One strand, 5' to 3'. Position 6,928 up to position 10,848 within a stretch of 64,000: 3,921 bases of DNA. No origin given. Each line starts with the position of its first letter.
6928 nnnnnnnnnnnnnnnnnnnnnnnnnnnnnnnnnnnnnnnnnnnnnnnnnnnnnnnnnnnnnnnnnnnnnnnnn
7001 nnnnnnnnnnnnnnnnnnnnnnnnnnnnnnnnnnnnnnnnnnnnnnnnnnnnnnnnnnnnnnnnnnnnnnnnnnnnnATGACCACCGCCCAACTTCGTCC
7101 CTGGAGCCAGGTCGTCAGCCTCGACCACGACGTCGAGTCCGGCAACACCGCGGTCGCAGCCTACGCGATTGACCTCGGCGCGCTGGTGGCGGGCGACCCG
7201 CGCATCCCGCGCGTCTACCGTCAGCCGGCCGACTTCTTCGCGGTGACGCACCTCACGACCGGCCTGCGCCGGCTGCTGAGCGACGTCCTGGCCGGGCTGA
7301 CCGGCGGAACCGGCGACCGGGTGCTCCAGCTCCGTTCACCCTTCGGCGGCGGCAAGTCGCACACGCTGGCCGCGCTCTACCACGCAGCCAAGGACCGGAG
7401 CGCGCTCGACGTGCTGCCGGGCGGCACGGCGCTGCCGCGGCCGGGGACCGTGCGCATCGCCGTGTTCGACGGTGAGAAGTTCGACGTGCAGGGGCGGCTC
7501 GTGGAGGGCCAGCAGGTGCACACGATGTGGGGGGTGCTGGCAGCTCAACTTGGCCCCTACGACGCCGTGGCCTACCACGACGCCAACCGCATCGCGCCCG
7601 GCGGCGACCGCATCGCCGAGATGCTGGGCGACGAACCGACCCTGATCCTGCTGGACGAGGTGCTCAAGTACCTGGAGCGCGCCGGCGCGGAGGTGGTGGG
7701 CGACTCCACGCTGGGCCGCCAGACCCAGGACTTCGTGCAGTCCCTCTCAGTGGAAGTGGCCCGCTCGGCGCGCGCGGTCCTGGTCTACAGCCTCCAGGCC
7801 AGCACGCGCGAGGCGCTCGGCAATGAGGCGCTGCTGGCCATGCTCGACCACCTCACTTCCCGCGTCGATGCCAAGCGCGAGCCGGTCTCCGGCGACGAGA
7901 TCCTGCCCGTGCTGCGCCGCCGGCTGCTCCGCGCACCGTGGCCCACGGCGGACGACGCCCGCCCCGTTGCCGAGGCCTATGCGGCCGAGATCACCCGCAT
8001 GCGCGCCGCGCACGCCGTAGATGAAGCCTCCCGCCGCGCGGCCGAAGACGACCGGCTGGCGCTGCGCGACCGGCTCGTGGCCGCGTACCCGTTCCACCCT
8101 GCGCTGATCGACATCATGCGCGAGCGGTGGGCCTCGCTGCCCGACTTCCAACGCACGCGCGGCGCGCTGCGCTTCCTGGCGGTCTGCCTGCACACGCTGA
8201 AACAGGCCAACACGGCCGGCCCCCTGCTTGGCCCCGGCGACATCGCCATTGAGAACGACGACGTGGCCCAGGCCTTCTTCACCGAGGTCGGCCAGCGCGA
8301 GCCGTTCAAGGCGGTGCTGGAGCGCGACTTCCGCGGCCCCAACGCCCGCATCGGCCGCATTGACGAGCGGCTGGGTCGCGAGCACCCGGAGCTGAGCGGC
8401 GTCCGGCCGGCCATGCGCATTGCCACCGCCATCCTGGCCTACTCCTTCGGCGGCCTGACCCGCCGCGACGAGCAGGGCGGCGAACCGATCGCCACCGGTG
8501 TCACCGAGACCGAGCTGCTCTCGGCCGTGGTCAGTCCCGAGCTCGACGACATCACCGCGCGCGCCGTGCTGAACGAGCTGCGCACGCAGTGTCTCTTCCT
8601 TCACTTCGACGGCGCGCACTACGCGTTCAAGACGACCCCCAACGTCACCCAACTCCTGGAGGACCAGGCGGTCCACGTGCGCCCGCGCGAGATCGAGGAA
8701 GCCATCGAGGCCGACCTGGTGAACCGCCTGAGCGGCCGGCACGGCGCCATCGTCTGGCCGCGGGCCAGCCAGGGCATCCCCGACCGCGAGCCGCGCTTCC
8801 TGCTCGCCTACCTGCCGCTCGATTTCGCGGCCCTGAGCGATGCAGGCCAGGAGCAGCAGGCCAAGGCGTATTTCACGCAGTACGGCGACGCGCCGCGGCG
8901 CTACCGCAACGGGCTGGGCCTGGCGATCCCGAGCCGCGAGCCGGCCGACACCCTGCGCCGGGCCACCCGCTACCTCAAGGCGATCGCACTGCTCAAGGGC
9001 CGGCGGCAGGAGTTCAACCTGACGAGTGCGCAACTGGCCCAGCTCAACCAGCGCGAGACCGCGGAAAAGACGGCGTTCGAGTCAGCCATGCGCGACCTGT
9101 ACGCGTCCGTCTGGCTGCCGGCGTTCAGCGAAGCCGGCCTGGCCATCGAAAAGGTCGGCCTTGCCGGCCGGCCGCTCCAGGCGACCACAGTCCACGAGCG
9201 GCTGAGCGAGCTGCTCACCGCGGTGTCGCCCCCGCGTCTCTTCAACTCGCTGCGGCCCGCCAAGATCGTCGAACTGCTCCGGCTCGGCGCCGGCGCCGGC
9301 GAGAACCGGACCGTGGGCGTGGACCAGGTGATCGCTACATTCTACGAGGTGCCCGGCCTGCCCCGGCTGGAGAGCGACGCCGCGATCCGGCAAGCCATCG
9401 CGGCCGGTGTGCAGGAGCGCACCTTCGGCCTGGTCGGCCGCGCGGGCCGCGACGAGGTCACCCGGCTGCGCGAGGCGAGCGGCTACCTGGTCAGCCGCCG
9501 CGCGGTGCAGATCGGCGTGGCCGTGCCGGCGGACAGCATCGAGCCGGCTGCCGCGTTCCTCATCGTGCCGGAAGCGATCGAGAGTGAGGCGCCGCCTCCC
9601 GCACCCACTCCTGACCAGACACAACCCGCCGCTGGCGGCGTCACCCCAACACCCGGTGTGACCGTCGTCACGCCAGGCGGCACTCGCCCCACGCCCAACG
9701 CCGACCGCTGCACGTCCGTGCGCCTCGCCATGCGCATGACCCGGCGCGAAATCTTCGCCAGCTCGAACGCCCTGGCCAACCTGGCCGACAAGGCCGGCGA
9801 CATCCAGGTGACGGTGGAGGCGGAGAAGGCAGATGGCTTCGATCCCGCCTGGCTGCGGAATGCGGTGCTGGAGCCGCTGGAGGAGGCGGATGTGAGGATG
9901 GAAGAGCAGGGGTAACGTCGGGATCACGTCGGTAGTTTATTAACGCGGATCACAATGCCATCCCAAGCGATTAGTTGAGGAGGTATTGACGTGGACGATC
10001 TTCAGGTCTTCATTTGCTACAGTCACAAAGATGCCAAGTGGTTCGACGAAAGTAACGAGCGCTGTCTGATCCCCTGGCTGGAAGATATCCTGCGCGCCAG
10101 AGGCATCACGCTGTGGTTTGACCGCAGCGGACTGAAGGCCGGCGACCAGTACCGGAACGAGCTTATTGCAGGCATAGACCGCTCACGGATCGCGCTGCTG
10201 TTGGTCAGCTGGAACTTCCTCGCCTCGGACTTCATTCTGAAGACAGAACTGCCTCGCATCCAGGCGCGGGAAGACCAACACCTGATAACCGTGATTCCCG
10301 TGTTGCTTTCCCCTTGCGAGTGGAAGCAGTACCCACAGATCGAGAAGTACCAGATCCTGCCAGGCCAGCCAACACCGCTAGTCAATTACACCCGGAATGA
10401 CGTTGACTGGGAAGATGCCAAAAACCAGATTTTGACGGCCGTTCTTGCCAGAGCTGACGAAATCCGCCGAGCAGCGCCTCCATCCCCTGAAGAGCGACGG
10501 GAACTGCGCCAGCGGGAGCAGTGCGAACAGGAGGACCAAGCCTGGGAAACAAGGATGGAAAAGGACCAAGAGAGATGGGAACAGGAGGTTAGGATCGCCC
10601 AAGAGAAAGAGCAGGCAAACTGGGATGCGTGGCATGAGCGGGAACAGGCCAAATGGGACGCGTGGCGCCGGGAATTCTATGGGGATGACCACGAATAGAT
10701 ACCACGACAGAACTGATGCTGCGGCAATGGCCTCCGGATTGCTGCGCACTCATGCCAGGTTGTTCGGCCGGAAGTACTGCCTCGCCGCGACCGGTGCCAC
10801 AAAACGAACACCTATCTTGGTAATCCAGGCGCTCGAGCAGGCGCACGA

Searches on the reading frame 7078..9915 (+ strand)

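Call 91: search_protein_families(library=pfam, proteins=[window:7078-9915:+], max_evalue=0.0001)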
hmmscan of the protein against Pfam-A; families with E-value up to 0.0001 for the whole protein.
window:7078-9915:+ (945 aa): 1 family
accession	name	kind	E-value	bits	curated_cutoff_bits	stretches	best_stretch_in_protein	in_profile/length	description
PF04465.17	DUF499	-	3.2e-31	108.5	23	1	142-550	45-440/1024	Protein of unknown function (DUF499)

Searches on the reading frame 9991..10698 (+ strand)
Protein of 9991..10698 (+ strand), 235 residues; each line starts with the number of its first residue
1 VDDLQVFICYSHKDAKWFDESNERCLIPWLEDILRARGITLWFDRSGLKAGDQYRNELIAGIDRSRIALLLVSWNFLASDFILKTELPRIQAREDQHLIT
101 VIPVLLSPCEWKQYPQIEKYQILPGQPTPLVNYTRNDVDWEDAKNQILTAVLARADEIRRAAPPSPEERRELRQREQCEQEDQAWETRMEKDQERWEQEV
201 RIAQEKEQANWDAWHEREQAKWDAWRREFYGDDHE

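Call 91: search_protein_families(library=pfam, proteins=[window:9991-10698:+], max_evalue=0.0001)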
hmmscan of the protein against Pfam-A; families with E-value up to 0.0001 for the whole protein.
window:9991-10698:+ (235 aa): 2 families
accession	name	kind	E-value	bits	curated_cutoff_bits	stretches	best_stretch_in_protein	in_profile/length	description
PF13676.11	TIR_2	-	1.4e-13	51.8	28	1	6-114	1-98/122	TIR domain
PF01582.25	TIR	-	6.4e-08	33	21.3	1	23-110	14-100/179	TIR domain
